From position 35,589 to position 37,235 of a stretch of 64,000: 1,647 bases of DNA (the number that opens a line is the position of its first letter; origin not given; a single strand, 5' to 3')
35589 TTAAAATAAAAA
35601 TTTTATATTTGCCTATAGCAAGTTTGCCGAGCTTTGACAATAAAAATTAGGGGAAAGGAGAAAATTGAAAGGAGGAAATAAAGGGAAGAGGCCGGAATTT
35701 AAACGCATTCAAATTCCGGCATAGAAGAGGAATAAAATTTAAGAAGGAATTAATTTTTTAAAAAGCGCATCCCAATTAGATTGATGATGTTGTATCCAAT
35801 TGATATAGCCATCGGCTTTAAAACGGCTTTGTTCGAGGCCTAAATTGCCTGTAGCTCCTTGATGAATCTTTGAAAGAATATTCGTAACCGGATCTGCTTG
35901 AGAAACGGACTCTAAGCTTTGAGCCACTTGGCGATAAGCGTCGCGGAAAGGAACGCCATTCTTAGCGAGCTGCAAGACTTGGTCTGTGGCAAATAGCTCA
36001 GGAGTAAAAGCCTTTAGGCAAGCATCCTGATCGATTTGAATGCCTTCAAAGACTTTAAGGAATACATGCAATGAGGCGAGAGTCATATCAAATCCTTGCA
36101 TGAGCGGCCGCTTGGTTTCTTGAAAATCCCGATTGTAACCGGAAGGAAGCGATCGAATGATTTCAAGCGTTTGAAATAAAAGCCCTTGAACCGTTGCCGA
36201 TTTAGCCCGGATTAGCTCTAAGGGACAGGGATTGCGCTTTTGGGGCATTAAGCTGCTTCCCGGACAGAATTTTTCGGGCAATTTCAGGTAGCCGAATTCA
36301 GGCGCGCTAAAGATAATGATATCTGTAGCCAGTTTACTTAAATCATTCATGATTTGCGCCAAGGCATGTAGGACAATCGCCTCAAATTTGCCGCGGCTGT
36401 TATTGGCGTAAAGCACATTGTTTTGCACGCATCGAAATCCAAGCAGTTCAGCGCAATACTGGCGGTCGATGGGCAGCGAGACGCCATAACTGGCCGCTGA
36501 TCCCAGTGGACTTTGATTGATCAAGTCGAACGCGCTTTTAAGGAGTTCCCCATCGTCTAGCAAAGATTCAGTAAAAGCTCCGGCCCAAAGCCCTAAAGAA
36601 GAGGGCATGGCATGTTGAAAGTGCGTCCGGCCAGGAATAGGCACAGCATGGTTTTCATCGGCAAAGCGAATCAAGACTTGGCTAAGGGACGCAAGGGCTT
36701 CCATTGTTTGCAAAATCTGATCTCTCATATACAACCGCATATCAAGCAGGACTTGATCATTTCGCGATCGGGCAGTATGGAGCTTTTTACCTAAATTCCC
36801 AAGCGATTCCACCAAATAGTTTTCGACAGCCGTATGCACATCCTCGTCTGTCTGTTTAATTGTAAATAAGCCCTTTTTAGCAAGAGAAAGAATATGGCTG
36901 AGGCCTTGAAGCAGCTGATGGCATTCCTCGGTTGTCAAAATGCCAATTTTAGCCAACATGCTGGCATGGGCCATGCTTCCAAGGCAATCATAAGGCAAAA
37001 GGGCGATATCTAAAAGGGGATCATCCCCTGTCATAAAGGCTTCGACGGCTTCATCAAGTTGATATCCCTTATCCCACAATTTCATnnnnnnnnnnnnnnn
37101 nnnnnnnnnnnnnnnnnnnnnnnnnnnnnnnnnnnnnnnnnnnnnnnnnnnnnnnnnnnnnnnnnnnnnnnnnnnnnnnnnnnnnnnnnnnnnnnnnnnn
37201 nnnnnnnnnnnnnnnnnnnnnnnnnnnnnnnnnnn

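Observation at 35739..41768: Six-gene operon linking a polar-amino-acid ABC importer to two argG paralogs and argH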

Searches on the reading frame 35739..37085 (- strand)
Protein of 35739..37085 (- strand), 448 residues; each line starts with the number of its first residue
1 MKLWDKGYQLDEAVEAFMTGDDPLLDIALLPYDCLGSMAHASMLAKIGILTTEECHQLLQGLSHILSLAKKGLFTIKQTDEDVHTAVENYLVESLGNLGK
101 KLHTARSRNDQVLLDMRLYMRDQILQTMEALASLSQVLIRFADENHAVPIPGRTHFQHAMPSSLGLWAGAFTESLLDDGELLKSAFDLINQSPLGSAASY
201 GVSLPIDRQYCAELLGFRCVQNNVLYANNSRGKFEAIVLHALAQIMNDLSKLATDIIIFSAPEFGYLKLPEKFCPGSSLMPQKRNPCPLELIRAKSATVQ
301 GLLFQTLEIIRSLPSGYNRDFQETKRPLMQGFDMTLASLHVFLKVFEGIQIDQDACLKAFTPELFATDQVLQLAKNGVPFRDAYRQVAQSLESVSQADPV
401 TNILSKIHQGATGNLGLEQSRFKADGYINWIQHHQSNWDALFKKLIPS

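Call 4: search_protein_families(library=ncbifam, proteins=[window:35739-37085:-])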
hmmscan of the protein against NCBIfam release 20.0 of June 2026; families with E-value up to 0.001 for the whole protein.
window:35739-37085:- (448 aa): 19 families
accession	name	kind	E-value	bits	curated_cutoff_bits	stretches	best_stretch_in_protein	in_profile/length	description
TIGR00838.1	argH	equivalog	2.8e-104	349.7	279.5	1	25-393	23-392/455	argininosuccinate lyase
NF008964.0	PRK12308.1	equivalog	1.9e-77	261.1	657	1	1-391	1-392/624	argininosuccinate lyase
NF002563.0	PRK02186.1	subfamily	8.4e-53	179.8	625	1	39-419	447-830/890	argininosuccinate lyase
NF005000.0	PRK06389.1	equivalog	1.9e-52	178.8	388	1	1-392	1-384/434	argininosuccinate lyase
NF005218.0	PRK06705.1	equivalog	4e-39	134.7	883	1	38-387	46-397/502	argininosuccinate lyase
NF052535.1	CoM_syn_XcbC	exception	3e-37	128.5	575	1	37-398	43-401/495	2-phosphosulfolactate phosphatase XcbC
TIGR00928.1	purB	equivalog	4.6e-22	78.4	326.2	1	77-391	67-385/436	adenylosuccinate lyase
NF008909.0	PRK12273.1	subfamily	3.1e-15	56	510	1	104-300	139-343/474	aspartate ammonia-lyase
TIGR00839.1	aspA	equivalog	7.2e-14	51.6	681.2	1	103-293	133-331/468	aspartate ammonia-lyase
TIGR02426.1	protocat_pcaB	equivalog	2.1e-13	49.9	355.75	1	100-303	91-292/338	3-carboxy-cis,cis-muconate cycloisomerase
NF006500.1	PRK08937.2-4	subfamily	1.8e-12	46.8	626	1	115-355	114-355/448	adenylosuccinate lyase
NF006554.0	PRK09053.1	equivalog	2.2e-10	39.9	595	1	117-303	118-305/453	3-carboxy-cis,cis-muconate cycloisomerase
TIGR00979.1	fumC_II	equivalog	2.4e-09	36.5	664.75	1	105-300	134-338/458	class II fumarate hydratase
NF011092.0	PRK14515.1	subfamily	6.7e-08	31.8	876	1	118-294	160-341/479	aspartate ammonia-lyase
NF052556.1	NtrsucLyaStm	equivalog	6.7e-08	31.8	650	0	240-300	260-321/466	nitrosuccinate lyase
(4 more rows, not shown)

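Call 5: search_protein_families(library=pfam, proteins=[window:35739-37085:-])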
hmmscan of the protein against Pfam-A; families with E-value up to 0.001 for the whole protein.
window:35739-37085:- (448 aa): 1 family
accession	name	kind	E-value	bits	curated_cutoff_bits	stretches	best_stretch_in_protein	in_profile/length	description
PF00206.25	Lyase_1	-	4.7e-52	177.8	27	1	33-301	28-312/312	Lyase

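Call 13: search_solved_structures(query=window:35739-37085:-, show_alignments=1)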
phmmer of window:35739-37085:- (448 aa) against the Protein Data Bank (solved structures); distinct sequences matched with E-value up to 0.001: 83 (the best 60 are shown).
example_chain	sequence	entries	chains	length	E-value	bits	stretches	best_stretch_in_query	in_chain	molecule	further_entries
1hy1_A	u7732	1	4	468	3e-74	253.9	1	26-391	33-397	DELTA CRYSTALLIN II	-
1k7w_A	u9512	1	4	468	7.9e-74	252.5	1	26-391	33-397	delta 2 crystallin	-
1tju_A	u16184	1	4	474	1.1e-73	252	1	26-391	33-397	Delta crystallin II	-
1tjv_A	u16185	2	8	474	2.2e-73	251.1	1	26-391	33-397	Delta crystallin II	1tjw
1dcn_A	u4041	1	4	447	1.2e-72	248.6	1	27-391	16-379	DELTA 2 CRYSTALLIN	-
1auw_A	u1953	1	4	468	3.5e-72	247.1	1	26-391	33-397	DELTA 2 CRYSTALLIN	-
2e9f_A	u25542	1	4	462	1.2e-71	245.3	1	25-390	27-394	Argininosuccinate lyase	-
1u15_A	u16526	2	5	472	1.2e-71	245.3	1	27-390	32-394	Delta crystallin I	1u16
1tj7_A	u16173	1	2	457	4e-71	243.6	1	12-403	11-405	Argininosuccinate lyase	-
1xwo_A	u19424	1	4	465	1.2e-69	238.8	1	30-390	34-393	Delta crystallin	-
1hy0_A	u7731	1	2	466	3.1e-69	237.4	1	30-390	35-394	DELTA CRYSTALLIN I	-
1aos_A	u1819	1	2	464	5.4e-65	223.4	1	25-389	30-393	ARGININOSUCCINATE LYASE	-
1k62_A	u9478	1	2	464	2.1e-64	221.5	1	25-389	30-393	Argininosuccinate Lyase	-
9ggi_A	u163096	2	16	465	1.1e-63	219.1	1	2-389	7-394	Argininosuccinate lyase, chloroplastic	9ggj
1i0a_A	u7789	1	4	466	1.2e-62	215.7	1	29-388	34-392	DELTA CRYSTALLIN I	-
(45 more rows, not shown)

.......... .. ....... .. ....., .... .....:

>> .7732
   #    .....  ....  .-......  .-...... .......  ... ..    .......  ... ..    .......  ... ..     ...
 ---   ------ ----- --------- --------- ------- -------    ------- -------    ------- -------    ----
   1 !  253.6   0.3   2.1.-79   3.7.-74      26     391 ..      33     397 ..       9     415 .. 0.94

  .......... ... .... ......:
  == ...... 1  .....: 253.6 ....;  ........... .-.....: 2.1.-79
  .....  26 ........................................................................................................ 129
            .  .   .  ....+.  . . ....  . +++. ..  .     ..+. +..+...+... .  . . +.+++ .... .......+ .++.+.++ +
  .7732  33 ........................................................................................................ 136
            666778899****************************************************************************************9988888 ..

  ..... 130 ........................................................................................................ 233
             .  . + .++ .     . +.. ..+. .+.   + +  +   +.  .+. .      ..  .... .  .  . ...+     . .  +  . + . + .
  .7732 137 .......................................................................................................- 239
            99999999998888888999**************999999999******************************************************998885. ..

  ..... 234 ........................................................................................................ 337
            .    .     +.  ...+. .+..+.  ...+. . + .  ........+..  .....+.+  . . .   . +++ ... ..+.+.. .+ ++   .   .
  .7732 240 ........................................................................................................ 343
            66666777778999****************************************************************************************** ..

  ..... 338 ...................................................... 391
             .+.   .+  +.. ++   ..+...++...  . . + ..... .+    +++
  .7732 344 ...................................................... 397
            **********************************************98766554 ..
